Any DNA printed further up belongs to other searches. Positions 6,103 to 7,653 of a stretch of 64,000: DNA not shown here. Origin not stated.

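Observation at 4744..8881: Orphan cassette between purB and tRNA-Lys: two diverged paralogs of unknown family, an overlapping mini radical-SAM enzyme and a small secreted protein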

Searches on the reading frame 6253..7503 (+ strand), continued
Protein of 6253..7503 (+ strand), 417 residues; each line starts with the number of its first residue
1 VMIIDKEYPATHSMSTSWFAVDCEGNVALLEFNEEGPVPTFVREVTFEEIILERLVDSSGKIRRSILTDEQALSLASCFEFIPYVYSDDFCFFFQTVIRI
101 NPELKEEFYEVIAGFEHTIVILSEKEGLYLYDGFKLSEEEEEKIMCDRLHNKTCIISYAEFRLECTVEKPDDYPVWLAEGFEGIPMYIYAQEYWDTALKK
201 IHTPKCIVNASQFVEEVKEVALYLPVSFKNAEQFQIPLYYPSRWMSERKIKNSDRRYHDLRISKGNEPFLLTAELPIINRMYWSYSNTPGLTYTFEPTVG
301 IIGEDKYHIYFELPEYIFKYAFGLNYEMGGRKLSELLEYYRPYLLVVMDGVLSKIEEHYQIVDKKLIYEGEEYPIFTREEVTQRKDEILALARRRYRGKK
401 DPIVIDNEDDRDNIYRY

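Call 35: search_protein_representatives(alignment_id=A1)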
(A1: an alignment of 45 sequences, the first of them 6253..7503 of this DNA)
Query: 45 sequences, 447 profile positions. Proteins with E-value up to 0.001 (for the whole library): 1217; up to 1e-10: 591; up to 1e-30: 218. The best 150 are listed.
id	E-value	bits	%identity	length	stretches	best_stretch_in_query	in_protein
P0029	3.5e-155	534.0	-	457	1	1-445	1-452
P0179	1.5e-146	505.5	-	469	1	1-445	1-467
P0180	4.3e-146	504.0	-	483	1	1-446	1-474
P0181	3.7e-144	497.7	-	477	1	1-445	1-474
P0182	1.2e-143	496.0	-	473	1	1-445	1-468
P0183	1.3e-140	486.0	-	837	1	2-445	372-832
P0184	1.1e-137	476.4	-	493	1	1-445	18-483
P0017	8.5e-137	473.4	-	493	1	1-440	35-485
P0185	3.5e-135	468.1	-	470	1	1-445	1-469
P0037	2.1e-134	465.5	-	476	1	1-445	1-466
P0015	1.3e-130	453.0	-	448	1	1-442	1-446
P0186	1.7e-130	452.6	-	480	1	1-445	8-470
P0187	3.5e-129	448.3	-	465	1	1-445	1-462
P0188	4.1e-129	448.1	-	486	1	1-445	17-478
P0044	1.2e-128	446.6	-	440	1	1-439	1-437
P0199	5.8e-119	414.6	-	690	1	4-445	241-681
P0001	6.3e-119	414.5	-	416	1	1-443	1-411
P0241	2.8e-94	333.3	-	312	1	1-269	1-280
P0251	4.5e-87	309.5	-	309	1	1-276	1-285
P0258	1.3e-80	288.2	-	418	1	1-276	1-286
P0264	5.5e-76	273.0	-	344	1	1-276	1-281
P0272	4.9e-72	260.0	-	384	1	1-229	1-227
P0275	1.1e-69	252.2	-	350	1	1-269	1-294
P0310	1.3e-55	205.9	-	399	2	1-80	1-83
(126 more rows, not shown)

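Call 36: search_protein_families(library=pfam, proteins=[P0183, P0199, P0018, P0258, P0272, P0310, P0264, P0275, P0251, P0241], max_evalue=0.01)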
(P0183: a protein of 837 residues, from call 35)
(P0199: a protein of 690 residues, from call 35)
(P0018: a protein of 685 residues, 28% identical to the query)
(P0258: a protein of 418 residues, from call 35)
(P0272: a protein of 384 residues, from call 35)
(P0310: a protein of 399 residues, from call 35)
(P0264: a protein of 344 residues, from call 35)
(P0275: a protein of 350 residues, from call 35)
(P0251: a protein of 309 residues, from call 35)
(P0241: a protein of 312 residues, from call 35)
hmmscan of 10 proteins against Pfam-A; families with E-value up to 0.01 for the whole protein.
P0183 (837 aa): 1 family
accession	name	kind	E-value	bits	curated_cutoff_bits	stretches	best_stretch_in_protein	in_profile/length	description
PF13306.12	LRR_5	-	5.1e-31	107.7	27.7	2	227-319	14-107/127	BspA type Leucine rich repeat region (6 copies)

P0199 (690 aa): 0 families

P0018 (685 aa): 0 families

P0258 (418 aa): 0 families

P0272 (384 aa): 1 family
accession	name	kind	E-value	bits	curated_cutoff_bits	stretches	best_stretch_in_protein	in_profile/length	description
PF02834.22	LigT_PEase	-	0.0043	17.6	23.3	0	235-265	31-63/87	LigT like Phosphoesterase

P0310 (399 aa): 0 families

P0264 (344 aa): 0 families

P0275 (350 aa): 0 families

P0251 (309 aa): 0 families

P0241 (312 aa): 0 families

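Call 37: search_protein_families(library=pfam, alignment_id=A3, max_evalue=0.0001)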
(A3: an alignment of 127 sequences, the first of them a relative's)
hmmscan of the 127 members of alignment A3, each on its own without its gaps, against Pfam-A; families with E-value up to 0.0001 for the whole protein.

A. member 1, L002:4345-4938:+ (198 aa): 4 families
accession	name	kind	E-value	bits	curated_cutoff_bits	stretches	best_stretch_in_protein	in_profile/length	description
PF01330.27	RuvA_N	-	7.8e-21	74.4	23.6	1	1-61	1-61/61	RuvA N terminal domain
PF14520.12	HHH_5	-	7e-13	49.3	27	1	71-128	1-56/57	Helix-hairpin-helix domain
PF07499.19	RuvA_C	-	2.4e-12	47.6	24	1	154-197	3-45/47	RuvA, C-terminal domain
PF00633.29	HHH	-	3.9e-07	30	24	0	109-124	13-28/30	Helix-hairpin-helix motif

B. families by the number of members that match (of 127 scanned): 91 families (the first 25 are shown)
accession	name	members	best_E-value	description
PF00465.25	Fe-ADH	4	2.9e-40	Iron-containing alcohol dehydrogenase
PF25137.1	ADH_Fe_C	4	1.6e-30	Fe-containing alcohol dehydrogenase family, C-terminal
PF13685.12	Fe-ADH_2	4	8.9e-09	Iron-containing alcohol dehydrogenase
PF00300.27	His_Phos_1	3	2.8e-57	Histidine phosphatase superfamily (branch 1)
PF00294.29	PfkB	3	6.8e-47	pfkB family carbohydrate kinase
PF13306.12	LRR_5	3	3.2e-32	BspA type Leucine rich repeat region (6 copies)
PF12833.13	HTH_18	3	6.3e-18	Helix-turn-helix domain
PF00165.29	HTH_AraC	3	4e-09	Bacterial regulatory helix-turn-helix proteins, AraC family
PF12802.13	MarR_2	3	8.2e-06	MarR family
PF06250.17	YhcG_C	2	1.7e-58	YhcG PDDEXK nuclease domain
PF12698.13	ABC2_membrane_3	2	1.9e-52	ABC-2 family transporter protein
PF13635.12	DUF4143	2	4.5e-49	Domain of unknown function (DUF4143)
PF17761.7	DUF1016_N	2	4.7e-43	DUF1016 N-terminal domain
PF01661.27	Macro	2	1.3e-41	Macro domain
PF13173.12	AAA_14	2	4.4e-31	AAA domain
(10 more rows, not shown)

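Call 38: search_protein_families(library=padloc, alignment_id=A3, max_evalue=0.00001)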
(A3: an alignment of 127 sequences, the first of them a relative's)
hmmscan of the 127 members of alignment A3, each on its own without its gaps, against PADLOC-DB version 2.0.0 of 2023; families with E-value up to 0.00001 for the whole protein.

A. member 1, L002:4345-4938:+ (198 aa): 0 families

B. families by the number of members that match (of 127 scanned): 65 families (the first 25 are shown)
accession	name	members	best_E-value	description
PDLC04807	PDC-S02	2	3.1e-130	-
PDLC04810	PDC-S02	2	2.9e-118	-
PDLC04795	PDC-S02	2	1.2e-112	-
PDLC04831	PDC-S02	2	1.5e-101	-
PDLC04803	PDC-S02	2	4.9e-98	-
PDLC04790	PDC-S01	2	6.6e-90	-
PDLC04827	PDC-S02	2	2.9e-87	-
PDLC04820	PDC-S02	2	1.9e-74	-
PDLC04822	PDC-S02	2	8.8e-70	-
PDLC04826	PDC-S02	2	1.1e-66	-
PDLC04789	PDC-S01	2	1.2e-63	-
PDLC04787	PDC-S01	2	5.7e-60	-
PDLC04813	PDC-S02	2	1.8e-53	-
PDLC04812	PDC-S02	2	7.4e-47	-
PDLC04805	PDC-S02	2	9.6e-44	-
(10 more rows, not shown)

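Call 43: find_encoding_contigs(protein=P0001, flank=9000, max_places=3)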
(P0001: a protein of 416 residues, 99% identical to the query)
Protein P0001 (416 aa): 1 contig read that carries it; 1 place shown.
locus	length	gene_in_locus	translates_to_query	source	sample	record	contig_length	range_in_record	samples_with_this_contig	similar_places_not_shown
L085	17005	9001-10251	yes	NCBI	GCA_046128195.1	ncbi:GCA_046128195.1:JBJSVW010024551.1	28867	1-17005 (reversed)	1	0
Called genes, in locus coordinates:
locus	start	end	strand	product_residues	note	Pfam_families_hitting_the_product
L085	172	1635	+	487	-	PF01546:Peptidase_M20, PF07687:M20_dimer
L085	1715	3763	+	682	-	PF13380:CoA_binding_2, PF13607:Succ_CoA_lig, PF13549:ATP-grasp_5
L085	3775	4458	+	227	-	-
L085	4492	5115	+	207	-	PF09335:VTT_dom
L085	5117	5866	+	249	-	PF08501:Shikimate_dh_N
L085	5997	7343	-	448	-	PF00206:Lyase_1, PF08328:ASL_C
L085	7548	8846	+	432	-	-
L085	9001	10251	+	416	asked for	-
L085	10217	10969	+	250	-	PF04055:Radical_SAM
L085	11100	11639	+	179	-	-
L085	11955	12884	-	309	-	PF02899:Phage_int_SAM_1, PF13102:Phage_int_SAM_5 (faint), PF13495:Phage_int_SAM_4, PF00589:Phage_integrase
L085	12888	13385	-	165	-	PF00186:DHFR_1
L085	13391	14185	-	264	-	PF00303:Thymidylat_synt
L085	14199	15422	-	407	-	PF01306:LacY_symp, PF03825:Nuc_H_symport, PF12832:MFS_1_like, PF07690:MFS_1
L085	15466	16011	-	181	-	PF02577:BFN_dom, PF02151:UVR (weak)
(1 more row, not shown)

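Call 44: find_encoding_contigs(protein=P0002, flank=9000, max_places=3)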
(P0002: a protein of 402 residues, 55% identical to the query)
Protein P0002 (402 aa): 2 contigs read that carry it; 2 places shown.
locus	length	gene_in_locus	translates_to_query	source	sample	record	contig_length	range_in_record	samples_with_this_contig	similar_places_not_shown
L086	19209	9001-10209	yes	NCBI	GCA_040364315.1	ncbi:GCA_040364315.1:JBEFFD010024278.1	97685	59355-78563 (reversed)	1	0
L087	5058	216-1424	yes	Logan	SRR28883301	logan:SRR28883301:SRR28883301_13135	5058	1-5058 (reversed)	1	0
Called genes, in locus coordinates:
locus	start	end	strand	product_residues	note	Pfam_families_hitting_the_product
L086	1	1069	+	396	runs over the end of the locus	PF00162:PGK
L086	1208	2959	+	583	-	PF01336:tRNA_anti-codon, PF00152:tRNA-synt_2, PF02938:GAD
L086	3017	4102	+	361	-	PF03741:TerC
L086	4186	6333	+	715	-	PF00999:Na_H_Exchanger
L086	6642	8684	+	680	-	PF01590:GAF (weak), PF00512:HisKA, PF02518:HATPase_c, PF00072:Response_reg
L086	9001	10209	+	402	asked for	-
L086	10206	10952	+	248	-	PF04055:Radical_SAM, PF13353:Fer4_12 (faint)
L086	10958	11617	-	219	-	PF11967:RecO_N, PF02565:RecO_C (weak)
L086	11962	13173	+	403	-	PF04468:PSP1, PF28472:PSP1_3rd, PF28473:YaaT_C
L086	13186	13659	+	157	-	PF14109:GldH_lipo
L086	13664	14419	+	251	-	PF24675:NpmA (weak), PF02390:Methyltransf_4, PF13847:Methyltransf_31, PF08242:Methyltransf_12 (weak), PF13649:Methyltransf_25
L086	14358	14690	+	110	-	PF01035:DNA_binding_1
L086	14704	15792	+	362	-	PF01883:FeS_assembly_P, PF00142:Fer4_NifH (faint), PF01656:CbiA, PF02374:ArsA_ATPase (weak), PF09140:MipZ (faint), PF10609:ParA, PF13614:AAA_31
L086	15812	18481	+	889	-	PF13174:TPR_6 (faint), PF07719:TPR_2 (faint), PF13181:TPR_8 (faint), PF13432:TPR_16 (faint), PF25063:ARM_TT21_C (faint), PF13428:TPR_14 (faint), PF13525:YfiO (weak)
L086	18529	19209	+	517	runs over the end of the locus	PF00072:Response_reg, PF08665:PglZ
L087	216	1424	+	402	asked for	-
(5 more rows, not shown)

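Call 77: search_protein_families(library=phrogs, proteins=[window:6253-7503:+], max_evalue=0.01)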
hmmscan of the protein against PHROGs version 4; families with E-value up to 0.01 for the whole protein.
window:6253-7503:+ (417 aa): 1 family
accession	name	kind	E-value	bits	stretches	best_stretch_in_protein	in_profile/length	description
phrog_34427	-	unknown function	0.0028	18.7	1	364-373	9-18/27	-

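Call 78: search_protein_families(library=ncbifam, proteins=[P0018, P0199], max_evalue=0.001)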
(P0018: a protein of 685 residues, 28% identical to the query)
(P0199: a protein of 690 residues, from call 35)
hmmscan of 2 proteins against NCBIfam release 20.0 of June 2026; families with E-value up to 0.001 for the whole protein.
P0018 (685 aa): 0 families

P0199 (690 aa): 0 families

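Call 85: search_protein_families(library=pfam, alignment_id=A7, max_evalue=0.0001)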
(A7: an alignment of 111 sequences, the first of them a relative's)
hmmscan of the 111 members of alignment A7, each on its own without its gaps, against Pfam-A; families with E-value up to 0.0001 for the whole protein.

A. member 1, L002:3353-4321:+ (323 aa): 6 families
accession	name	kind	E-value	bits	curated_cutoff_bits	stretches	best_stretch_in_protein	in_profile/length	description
PF07478.18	Dala_Dala_lig_C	-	1.6e-51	175.1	24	1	123-320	3-204/204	D-ala D-ala ligase C-terminus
PF01820.27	Dala_Dala_lig_N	-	7.3e-15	56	34.6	1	3-104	1-121/121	D-ala D-ala ligase N-terminus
PF13535.11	ATP-grasp_4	-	1.5e-09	38.1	27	1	152-291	2-151/160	ATP-grasp domain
PF02786.22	CPSase_L_D2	-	8.8e-08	32.4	19.8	1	122-290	9-178/211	Carbamoyl-phosphate synthase L chain, ATP binding domain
PF02222.28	ATP-grasp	-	1.1e-07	32.1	27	1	124-288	5-159/179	ATP-grasp domain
PF02655.19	ATP-grasp_3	-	4.1e-06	27.4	23.2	1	145-290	24-155/160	ATP-grasp domain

B. families by the number of members that match (of 111 scanned): 145 families (the first 25 are shown)
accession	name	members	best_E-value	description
PF13280.12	WYL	4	9.1e-14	WYL domain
PF13401.12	AAA_22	4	3e-07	AAA domain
PF13173.12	AAA_14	3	3.2e-30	AAA domain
PF12833.13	HTH_18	3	1.3e-21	Helix-turn-helix domain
PF25583.1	WCX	3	1.8e-10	WCX domain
PF20720.3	nSTAND3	3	5.2e-05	Novel STAND NTPase 3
PF02786.22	CPSase_L_D2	2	1.2e-96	Carbamoyl-phosphate synthase L chain, ATP binding domain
PF09848.15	SLFN-g3_helicase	2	3.5e-65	Schlafen group 3, DNA/RNA helicase domain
PF07478.18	Dala_Dala_lig_C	2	1.6e-51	D-ala D-ala ligase C-terminus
PF13635.12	DUF4143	2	1e-42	Domain of unknown function (DUF4143)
PF00535.33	Glycos_transf_2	2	1.6e-33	Glycosyl transferase family 2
PF00004.35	AAA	2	2.2e-20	ATPase family associated with various cellular activities (AAA)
PF08238.18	Sel1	2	2.6e-20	Sel1 repeat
PF01637.24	ATPase_2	2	4.3e-20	ATPase domain predominantly from Archaea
PF17866.7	AAA_lid_6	2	1.4e-19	AAA lid domain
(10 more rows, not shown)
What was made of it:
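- Immediate neighbours are mostly housekeeping or miscellaneous (calls 37, 38, 85).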
